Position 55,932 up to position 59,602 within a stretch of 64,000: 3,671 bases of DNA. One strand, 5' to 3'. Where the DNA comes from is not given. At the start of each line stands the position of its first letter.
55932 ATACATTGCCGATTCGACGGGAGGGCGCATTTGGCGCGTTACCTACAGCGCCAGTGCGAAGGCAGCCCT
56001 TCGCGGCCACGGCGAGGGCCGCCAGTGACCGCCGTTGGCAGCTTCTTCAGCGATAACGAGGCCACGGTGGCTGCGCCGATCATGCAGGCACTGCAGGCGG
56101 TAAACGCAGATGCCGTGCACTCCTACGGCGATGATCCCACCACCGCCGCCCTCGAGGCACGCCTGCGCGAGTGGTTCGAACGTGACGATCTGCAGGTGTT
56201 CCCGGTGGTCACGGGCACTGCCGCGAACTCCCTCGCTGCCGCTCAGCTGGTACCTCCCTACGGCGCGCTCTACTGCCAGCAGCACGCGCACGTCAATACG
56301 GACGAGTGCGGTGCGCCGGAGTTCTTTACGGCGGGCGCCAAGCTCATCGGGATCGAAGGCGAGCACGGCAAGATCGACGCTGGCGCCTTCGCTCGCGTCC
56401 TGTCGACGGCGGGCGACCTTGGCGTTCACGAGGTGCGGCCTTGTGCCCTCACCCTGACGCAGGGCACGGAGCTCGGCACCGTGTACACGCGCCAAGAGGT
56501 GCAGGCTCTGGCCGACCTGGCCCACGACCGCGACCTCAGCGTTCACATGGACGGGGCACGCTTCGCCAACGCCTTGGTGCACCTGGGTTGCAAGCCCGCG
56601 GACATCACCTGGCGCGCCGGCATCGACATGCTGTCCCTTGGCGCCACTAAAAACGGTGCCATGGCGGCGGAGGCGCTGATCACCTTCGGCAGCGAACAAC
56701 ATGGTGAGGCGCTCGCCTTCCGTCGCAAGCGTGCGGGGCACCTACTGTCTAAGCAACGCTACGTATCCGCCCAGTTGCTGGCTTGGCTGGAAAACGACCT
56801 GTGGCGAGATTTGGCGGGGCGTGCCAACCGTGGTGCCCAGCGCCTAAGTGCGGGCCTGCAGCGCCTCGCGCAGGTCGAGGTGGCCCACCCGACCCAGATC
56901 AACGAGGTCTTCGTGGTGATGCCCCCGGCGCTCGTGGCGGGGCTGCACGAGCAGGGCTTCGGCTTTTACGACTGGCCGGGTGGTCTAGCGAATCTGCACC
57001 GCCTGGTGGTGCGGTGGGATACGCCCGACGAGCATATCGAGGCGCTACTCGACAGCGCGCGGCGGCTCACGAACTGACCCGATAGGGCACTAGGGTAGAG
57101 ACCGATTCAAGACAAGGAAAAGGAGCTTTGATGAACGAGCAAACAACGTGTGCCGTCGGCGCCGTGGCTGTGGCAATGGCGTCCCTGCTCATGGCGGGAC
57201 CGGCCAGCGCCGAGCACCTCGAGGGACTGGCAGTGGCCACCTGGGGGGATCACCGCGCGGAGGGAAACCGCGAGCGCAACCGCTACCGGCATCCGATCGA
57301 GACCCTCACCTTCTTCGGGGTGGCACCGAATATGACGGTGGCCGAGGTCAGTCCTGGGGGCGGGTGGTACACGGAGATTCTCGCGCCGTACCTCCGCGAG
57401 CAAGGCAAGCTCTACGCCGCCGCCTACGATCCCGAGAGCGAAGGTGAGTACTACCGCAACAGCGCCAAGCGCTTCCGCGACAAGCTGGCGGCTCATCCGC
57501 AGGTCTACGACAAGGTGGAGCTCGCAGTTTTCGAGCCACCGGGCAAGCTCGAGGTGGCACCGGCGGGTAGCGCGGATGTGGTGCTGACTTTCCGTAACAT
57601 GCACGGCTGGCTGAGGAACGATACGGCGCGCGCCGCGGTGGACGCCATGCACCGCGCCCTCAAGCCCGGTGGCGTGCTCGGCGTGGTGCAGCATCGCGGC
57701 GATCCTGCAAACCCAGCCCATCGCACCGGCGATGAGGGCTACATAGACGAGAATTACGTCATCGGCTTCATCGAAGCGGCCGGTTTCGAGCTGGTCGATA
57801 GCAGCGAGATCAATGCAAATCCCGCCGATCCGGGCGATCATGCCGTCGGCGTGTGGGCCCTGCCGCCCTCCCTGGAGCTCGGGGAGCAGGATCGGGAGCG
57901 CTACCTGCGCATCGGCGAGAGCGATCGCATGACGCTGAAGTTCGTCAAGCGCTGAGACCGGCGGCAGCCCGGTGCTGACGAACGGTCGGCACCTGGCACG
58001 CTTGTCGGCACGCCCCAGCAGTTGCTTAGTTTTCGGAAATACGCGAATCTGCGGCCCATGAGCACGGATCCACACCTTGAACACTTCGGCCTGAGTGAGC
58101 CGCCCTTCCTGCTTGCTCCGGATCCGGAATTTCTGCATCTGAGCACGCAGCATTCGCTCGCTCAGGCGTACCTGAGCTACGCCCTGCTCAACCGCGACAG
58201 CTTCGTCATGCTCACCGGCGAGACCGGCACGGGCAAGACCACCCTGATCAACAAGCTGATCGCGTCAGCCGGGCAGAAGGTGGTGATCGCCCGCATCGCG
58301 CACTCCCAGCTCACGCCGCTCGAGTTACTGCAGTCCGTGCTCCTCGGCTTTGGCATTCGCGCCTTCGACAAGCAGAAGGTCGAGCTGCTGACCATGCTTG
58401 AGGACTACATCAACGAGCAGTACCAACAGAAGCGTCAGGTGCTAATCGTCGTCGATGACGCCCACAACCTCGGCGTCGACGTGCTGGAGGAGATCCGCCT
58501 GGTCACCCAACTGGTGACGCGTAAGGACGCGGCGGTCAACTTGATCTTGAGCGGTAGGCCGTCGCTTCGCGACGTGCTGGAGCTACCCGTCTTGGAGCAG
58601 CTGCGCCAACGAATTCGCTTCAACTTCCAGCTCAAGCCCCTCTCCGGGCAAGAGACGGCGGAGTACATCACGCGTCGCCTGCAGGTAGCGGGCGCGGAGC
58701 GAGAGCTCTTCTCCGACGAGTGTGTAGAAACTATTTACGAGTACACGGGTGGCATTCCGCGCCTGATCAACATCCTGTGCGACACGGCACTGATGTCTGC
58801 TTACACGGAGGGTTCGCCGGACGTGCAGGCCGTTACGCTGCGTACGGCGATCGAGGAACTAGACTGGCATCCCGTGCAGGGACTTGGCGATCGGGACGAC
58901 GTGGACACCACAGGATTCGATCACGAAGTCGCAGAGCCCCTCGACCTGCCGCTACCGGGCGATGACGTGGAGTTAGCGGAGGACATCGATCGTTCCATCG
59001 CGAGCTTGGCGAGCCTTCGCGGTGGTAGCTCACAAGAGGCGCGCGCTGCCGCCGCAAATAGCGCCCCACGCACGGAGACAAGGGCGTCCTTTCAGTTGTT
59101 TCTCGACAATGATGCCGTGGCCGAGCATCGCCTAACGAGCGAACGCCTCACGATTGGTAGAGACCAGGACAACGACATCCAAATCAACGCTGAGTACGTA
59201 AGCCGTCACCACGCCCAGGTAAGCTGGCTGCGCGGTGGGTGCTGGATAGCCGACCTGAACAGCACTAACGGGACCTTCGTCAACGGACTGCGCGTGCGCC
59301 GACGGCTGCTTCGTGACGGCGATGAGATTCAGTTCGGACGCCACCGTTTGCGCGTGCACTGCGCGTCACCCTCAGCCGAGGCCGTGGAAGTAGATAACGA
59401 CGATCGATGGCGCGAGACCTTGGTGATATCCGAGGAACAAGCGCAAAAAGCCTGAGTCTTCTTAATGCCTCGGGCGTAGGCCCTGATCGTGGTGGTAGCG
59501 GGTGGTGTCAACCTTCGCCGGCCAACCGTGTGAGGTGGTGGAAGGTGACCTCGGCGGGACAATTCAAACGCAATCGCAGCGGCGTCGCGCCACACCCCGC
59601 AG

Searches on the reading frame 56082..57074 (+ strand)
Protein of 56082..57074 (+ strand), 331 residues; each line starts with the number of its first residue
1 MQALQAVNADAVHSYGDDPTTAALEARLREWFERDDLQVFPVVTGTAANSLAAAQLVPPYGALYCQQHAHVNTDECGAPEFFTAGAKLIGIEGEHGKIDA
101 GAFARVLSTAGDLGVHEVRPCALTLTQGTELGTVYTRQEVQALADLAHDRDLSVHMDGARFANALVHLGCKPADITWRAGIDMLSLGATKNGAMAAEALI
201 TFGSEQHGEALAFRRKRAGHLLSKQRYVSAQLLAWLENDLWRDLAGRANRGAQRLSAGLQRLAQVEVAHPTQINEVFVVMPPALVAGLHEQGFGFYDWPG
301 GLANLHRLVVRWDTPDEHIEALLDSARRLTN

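Call 69: search_protein_families(library=pfam, proteins=[window:56082-57074:+], max_evalue=0.001)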
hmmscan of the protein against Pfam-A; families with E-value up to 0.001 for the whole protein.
window:56082-57074:+ (331 aa): 1 family
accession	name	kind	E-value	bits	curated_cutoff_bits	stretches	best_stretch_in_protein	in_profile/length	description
PF01212.27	Beta_elim_lyase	-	1.8e-45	155.9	27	1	7-278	21-285/288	Beta-eliminating lyase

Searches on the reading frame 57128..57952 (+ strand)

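Call 69: search_protein_families(library=pfam, proteins=[window:57128-57952:+], max_evalue=0.001)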
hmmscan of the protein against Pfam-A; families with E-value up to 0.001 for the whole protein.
window:57128-57952:+ (275 aa): 3 families
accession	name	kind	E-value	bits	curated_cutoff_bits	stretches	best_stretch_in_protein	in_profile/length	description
PF08242.18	Methyltransf_12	-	1.1e-05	26.5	30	1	73-184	2-98/98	Methyltransferase domain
PF13489.12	Methyltransf_23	-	5e-05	23.5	27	1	53-189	6-119/164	Methyltransferase domain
PF08241.18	Methyltransf_11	-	0.00069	20.6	21.2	0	74-184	3-93/95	Methyltransferase domain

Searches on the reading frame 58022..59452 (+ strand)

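Call 69: search_protein_families(library=pfam, proteins=[window:58022-59452:+], max_evalue=0.001)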
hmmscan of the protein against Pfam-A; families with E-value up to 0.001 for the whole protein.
window:58022-59452:+ (477 aa): 16 families
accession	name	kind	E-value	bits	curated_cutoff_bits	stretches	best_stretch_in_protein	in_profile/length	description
PF13401.12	AAA_22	-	5.3e-24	85.4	27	1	58-186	4-130/130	AAA domain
PF00498.31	FHA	-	4.2e-22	78.8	20.7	1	377-439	2-67/67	FHA domain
PF16697.10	Yop-YscD_cpl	-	7.9e-12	45.7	33.2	1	364-445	7-90/94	Inner membrane component of T3SS, cytoplasmic domain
PF12775.13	AAA_7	-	4.3e-07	30.1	25.8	1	40-107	14-82/181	P-loop containing dynein motor region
PF13191.12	AAA_16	-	1.1e-06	29.7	32.6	1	57-167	22-161/167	AAA ATPase domain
PF20703.3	nSTAND1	-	1.3e-06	28.8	27.1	1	55-248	29-229/379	Novel STAND NTPase 1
PF01637.24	ATPase_2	-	4.1e-06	27.2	33.2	1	54-249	15-222/225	ATPase domain predominantly from Archaea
PF25201.1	nSTAND6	-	4.8e-06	27.1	27.7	1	54-150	13-113/148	Novel STAND NTPase 6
PF20720.3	nSTAND3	-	0.00012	22.3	27.2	1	54-86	12-44/155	Novel STAND NTPase 3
PF04851.21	ResIII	-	0.00021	21.7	22.5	0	57-86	21-50/164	Type III restriction enzyme, res subunit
PF07728.20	AAA_5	-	0.00022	21.7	22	0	62-118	2-58/139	AAA domain (dynein-related subfamily)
PF25199.1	nSTAND_NTPase5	-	0.0003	21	34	0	57-181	39-135/145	Novel STAND NTPase 5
PF00004.35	AAA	-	0.0004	21.3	21.2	1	62-169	1-93/131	ATPase family associated with various cellular activities (AAA)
PF03266.21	NTPase_1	-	0.00047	20.5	23.9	1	62-158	2-92/168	NTPase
PF00448.28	SRP54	-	0.00073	19.7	22.7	0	61-165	3-112/196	SRP54-type protein, GTPase domain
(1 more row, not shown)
